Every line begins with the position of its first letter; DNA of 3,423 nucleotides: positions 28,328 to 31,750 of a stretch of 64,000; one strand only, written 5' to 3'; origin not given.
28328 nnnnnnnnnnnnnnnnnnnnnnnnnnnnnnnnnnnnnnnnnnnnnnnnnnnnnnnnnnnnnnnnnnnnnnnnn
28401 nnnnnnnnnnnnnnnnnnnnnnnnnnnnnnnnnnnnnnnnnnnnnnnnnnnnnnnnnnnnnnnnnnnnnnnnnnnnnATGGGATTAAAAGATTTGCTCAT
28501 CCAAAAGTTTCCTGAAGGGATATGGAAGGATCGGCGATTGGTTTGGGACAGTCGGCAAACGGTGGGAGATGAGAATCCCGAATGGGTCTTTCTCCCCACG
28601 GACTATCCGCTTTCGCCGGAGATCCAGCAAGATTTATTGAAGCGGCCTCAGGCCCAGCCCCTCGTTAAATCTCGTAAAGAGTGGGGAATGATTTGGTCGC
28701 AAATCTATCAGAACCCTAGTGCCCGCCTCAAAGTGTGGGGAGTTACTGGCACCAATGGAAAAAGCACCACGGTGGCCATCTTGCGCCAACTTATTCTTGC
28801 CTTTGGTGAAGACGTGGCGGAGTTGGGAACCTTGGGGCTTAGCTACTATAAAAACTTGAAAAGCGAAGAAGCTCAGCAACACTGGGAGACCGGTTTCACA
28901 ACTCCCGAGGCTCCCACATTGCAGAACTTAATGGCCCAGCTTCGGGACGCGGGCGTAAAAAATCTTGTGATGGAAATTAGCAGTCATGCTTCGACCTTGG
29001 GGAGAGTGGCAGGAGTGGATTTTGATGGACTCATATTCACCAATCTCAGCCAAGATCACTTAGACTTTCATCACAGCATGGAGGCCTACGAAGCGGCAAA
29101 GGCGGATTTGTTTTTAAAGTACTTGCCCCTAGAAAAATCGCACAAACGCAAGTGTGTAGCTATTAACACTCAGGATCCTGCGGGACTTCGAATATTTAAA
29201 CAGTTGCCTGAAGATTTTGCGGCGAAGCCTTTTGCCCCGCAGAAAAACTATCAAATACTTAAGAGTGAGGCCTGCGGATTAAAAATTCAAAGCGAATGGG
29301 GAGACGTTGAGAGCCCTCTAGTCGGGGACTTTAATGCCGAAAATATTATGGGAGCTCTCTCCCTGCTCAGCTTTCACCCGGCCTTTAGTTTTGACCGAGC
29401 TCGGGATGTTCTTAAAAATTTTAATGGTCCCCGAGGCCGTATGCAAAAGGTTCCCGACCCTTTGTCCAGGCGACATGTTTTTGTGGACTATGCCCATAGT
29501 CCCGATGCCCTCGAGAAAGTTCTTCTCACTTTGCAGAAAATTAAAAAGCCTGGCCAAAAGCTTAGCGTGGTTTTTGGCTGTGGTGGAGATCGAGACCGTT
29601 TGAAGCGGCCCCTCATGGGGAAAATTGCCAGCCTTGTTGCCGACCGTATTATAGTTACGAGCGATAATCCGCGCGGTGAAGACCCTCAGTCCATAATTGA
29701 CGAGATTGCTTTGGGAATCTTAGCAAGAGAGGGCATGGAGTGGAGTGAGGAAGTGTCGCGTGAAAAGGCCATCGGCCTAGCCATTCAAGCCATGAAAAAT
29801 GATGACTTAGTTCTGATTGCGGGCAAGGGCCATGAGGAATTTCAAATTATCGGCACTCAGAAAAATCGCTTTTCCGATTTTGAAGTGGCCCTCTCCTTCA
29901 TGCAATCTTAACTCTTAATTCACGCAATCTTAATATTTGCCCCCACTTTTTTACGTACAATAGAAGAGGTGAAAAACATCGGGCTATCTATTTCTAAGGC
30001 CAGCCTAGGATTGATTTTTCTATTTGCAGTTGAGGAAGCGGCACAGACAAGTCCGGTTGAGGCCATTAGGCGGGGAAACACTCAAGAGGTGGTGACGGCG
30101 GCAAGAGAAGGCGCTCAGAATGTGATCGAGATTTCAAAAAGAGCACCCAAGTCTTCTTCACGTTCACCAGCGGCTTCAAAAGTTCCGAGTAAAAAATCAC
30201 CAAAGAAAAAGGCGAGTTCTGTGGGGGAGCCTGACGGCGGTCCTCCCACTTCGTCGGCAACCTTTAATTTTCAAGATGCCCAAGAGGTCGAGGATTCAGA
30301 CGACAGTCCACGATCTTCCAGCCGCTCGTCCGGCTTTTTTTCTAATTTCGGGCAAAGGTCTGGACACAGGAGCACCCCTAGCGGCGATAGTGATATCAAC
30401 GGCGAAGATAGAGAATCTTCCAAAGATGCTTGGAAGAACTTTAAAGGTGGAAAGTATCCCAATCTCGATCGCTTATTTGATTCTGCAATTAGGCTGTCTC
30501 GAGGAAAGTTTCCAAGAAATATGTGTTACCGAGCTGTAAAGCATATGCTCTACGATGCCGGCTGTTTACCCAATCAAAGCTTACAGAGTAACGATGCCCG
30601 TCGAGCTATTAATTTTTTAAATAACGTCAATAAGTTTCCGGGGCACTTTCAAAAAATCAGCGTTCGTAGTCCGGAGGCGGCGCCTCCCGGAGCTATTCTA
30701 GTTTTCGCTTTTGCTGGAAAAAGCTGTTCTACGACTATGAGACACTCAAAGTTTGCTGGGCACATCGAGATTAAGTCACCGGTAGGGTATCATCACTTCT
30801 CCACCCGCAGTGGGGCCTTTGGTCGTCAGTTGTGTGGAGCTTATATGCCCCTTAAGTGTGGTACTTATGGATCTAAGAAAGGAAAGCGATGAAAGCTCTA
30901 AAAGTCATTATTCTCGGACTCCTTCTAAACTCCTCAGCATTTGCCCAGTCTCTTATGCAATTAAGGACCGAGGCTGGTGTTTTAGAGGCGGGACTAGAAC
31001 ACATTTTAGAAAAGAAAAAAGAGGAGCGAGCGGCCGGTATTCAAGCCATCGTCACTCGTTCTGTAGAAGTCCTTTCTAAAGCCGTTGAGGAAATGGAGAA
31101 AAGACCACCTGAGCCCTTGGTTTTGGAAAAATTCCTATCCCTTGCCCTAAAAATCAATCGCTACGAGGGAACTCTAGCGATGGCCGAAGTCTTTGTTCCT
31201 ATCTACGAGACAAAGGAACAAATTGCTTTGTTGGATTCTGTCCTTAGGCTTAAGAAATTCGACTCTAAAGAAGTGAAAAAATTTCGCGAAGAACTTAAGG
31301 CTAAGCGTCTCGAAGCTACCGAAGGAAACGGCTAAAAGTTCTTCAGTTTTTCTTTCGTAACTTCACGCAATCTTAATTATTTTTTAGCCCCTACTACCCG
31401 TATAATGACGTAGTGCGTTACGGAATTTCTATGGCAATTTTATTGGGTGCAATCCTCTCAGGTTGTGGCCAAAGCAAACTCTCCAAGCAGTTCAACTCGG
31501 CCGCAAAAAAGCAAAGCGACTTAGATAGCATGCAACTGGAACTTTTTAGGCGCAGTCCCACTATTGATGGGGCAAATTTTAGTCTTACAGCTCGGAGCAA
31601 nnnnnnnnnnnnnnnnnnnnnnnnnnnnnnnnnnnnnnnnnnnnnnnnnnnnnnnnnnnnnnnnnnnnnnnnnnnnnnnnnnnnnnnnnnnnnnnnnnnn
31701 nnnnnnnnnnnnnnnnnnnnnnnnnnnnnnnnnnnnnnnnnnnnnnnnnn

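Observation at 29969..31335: CHAP-like secreted cell-wall hydrolase with a translationally coupled periplasmic helical partner: possible hydrolase/immunity pair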

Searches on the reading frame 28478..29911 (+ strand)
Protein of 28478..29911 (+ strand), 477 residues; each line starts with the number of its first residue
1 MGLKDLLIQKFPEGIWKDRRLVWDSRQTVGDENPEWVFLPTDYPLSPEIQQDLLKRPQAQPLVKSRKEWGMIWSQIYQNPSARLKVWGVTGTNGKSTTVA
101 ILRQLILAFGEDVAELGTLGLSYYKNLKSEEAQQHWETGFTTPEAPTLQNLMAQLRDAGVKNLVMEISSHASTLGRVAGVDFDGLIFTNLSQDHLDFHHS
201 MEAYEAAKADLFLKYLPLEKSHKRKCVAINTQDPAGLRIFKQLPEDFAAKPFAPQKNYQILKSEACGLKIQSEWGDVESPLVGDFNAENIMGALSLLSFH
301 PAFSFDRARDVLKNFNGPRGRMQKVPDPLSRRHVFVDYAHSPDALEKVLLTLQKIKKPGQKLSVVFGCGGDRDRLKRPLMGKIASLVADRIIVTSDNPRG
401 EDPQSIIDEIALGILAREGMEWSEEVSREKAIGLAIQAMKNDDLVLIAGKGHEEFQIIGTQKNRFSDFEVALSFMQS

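Call 3: search_protein_families(library=pfam, proteins=[window:28478-29911:+], max_evalue=1)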
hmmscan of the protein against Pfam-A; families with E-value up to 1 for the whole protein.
window:28478-29911:+ (477 aa): 2 families
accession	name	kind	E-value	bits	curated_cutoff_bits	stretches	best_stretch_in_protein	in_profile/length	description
PF08245.18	Mur_ligase_M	-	6.6e-36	124.6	24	1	89-296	1-199/200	Mur ligase middle domain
PF02875.26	Mur_ligase_C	-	2e-30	106.7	28.4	1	320-451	1-127/127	Mur ligase, glutamate ligase domain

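Call 18: find_related_loci(query=window:28478-29908:+, collection=genome_contigs, flank=10000)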
Query window:28478-29908:+ (477 aa) in genome_contigs; peptide patterns used: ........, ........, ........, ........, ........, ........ (x = any residue, [..] = any of these).
599 stretches matched a pattern (row limit reached: there are more); 548 encode a relative of the query (tblastn E <= 1e-3); the best 80 are kept; 80 distinct loci.
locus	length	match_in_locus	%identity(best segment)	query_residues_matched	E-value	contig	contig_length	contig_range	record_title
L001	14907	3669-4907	42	62-474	4e-89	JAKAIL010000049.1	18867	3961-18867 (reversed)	MAG: Bacteroidetes bacterium isolate WY3.bin23 NODE_4856_length_18867_cov_1.506724, whole genome shotgun sequence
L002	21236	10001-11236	40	65-467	2e-85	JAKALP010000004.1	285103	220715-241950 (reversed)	MAG: Deltaproteobacteria bacterium isolate WY5.bin12 NODE_32_length_285103_cov_2.620733, whole genome shotgun sequence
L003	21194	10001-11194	40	65-476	4e-83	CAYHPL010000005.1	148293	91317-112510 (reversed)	MAG TPA_asm: uncultured Chitinophagales bacterium isolate ERP119705_co15_15 genome assembly, contig: NODE_36_length_1482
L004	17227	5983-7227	39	61-476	8e-82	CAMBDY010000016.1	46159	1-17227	MAG: Nitrospira lenta isolate TH-08apr19-120 genome assembly, contig: TH-08apr19-C1830, whole genome shotgun sequence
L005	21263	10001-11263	39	51-472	7e-82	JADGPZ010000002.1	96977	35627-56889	MAG: Candidatus Kapaibacterium sp. isolate Chersky.7_45 contig-100_1, whole genome shotgun sequence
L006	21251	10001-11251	40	64-471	5e-82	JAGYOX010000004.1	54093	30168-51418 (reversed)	MAG: Desulfobacterales bacterium isolate M55B179 4, whole genome shotgun sequence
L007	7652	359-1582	41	65-476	8e-81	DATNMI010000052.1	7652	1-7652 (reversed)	MAG TPA_asm: Nitrospiria bacterium isolate SMAG_U11475 k141_737532, whole genome shotgun sequence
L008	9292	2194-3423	38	65-471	6e-80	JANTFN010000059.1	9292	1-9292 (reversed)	MAG: Thermodesulfobacteriota bacterium isolate bin100116 c_000000008471, whole genome shotgun sequence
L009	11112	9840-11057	39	75-471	1e-79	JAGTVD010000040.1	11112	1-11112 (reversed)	MAG: Desulfatitalea sp. isolate SH-MAG143 SH-MAG143_contig_000040, whole genome shotgun sequence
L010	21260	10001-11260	37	50-469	8e-80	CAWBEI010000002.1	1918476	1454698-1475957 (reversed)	MAG: Ignavibacteriota bacterium isolate MFD04780.bin.1.147 genome assembly, contig: contig_16205, whole genome shotgun s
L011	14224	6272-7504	41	62-476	9e-79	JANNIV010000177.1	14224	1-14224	MAG: Nitrospira sp. isolate SOY_40_metabat_37 SOY_40_k141_417137, whole genome shotgun sequence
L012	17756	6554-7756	39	58-469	8e-79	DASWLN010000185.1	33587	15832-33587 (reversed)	MAG TPA_asm: Candidatus Zixiibacteriota bacterium isolate SMAG_U2949 k141_1136034, whole genome shotgun sequence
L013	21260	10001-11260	40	53-470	1e-78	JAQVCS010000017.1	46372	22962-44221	MAG: Desulfovibrionaceae bacterium isolate STD2_94 NODE_2639_length_46372_cov_13.486972_Sandtown_D2, whole genome shotgu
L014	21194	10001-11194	37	65-477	2e-78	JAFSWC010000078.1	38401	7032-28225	MAG: Oscillospiraceae bacterium isolate RGIG3527 Goat_Rumen.Co__c2114297, whole genome shotgun sequence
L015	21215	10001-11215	39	64-471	4e-77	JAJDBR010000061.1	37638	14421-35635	MAG: Nitrospirales bacterium isolate OFTM42 OFTM42_60, whole genome shotgun sequence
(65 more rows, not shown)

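Call 91: list_cluster_members(proteins=[P0001, P0002, window:28478-29908:+, window:56083-57252:+])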
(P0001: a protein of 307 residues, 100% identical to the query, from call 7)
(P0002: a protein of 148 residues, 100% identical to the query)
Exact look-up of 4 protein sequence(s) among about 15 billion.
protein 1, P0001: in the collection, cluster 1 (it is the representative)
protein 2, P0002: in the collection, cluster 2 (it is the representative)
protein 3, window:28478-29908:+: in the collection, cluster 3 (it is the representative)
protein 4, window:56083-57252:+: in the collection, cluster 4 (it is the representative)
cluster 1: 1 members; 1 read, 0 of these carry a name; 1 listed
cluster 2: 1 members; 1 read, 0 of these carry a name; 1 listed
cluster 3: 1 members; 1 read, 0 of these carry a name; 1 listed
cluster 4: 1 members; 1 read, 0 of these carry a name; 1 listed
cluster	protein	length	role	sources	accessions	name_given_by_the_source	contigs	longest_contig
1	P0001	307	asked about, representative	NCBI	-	-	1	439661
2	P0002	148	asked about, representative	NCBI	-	-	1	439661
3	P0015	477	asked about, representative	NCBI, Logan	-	-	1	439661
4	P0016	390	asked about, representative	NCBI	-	-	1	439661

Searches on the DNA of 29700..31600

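Call 99: search_rna_families(source=window, start=29700, end=31600, threshold=evalue, max_evalue=1)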
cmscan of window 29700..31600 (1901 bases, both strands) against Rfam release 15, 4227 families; matches with E-value up to 1: 0.
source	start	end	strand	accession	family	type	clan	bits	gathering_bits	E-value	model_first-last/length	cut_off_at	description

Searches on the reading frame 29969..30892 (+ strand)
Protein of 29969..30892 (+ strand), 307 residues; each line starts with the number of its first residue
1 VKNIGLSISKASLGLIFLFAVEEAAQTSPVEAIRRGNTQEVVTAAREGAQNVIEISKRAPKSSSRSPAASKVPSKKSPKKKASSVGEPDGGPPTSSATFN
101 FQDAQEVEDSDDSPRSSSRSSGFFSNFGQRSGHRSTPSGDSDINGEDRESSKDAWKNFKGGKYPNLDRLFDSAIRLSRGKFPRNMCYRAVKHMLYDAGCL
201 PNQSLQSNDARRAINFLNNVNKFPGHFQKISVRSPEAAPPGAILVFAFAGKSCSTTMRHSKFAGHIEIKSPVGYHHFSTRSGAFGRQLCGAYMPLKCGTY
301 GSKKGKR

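Call 3: search_protein_families(library=pfam, proteins=[window:29969-30892:+], max_evalue=1)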
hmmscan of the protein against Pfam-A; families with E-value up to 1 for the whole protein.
window:29969-30892:+ (307 aa): 1 family
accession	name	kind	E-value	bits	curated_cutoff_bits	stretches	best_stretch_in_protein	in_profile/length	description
PF18367.6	Rv2175c_C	-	0.063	13.8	26.4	1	16-46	23-53/56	Rv2175c C-terminal domain of unknown function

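Call 4: search_protein_families(library=ncbifam, proteins=[window:29969-30892:+], max_evalue=1)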
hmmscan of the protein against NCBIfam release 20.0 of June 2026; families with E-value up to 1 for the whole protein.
window:29969-30892:+ (307 aa): 0 families

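Call 7: find_homologous_proteins(query=window:29969-30892:+, max_evalue=0.001)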
Query window:29969-30892:+ (307 aa): 1 proteins with E <= 0.001 among 3160 candidates.
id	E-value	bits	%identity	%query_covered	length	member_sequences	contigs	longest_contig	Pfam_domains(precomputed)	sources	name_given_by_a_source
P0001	1.3e-200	683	100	100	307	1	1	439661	-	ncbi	-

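Call 8: find_encoding_contigs(protein=window:29969-30889:+, flank=10000, max_places=6)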
Protein window:29969-30889:+ (307 aa): no gene with exactly this product is on record in the collection.

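Call 9: find_encoding_contigs(protein=P0001, flank=10000, max_places=6)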
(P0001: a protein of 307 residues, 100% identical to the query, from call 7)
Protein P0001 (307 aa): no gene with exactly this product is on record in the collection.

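Call 23: predict_structure(protein=window:29969-30889:+)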
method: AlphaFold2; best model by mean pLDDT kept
length: 307 residues; sequences in the alignment: 1
mean_pLDDT: 39.8   pTM: 0.22
mean pLDDT of the five models: 39.8, 38.9, 36.2, 33.5, 33.0
residues with pLDDT >= 90: 0; 70-90: 0; 50-70: 25; < 50: 282
segments of 3 or more residues with pLDDT < 50: 1-42, 51-53, 58-87, 89-91, 97-102, 104-110, 115-122, 124-169, 171-181, 192-307
pLDDT, mean of each block of 10 residues (from residue 1): 28 33 39 42 51 47 41 43 43 46 44 45 40 39 39 39 43 45 51 44 39 40 33 29 31 35 40 38 37 30 36
secondary structure, 60 per line:
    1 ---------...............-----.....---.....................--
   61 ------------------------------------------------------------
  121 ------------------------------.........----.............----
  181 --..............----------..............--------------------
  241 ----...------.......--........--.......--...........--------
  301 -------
elements in order: H10-24 H30-34 H38-58 H151-159 H164-176 H183-196 H207-220 E254-260 E263-270 E273-279 H282-292
